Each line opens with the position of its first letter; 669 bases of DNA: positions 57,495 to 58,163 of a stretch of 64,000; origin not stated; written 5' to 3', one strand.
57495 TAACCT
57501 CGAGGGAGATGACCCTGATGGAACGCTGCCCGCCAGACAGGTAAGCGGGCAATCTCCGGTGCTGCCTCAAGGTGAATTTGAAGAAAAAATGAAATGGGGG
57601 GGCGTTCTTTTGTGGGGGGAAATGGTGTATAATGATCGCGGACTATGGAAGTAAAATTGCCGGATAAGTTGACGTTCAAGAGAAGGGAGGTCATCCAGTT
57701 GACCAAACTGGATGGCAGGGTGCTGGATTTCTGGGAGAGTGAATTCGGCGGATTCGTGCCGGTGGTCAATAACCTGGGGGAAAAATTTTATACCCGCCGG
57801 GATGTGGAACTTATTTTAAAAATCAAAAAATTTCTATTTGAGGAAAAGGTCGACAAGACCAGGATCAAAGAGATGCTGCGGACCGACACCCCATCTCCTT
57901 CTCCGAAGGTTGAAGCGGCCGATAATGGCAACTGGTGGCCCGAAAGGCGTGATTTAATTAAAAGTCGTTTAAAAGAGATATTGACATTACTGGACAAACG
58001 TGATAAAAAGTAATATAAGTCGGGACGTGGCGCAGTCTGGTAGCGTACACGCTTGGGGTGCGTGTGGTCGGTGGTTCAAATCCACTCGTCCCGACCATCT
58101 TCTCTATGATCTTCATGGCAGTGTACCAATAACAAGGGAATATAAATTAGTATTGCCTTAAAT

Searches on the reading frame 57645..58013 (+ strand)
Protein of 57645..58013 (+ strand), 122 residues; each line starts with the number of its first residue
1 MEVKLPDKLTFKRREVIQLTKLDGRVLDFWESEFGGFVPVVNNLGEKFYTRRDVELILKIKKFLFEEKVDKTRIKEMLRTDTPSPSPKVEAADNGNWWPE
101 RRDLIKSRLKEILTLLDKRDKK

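Call 8: search_protein_families(library=pfam, proteins=[window:57645-58013:+], max_evalue=0.001)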
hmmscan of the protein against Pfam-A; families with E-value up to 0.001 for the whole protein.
window:57645-58013:+ (122 aa): 1 family
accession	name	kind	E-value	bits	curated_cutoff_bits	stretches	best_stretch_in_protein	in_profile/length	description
PF13411.12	MerR_1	-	2.1e-08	34.6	21.6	1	14-79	4-67/69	MerR HTH family regulatory protein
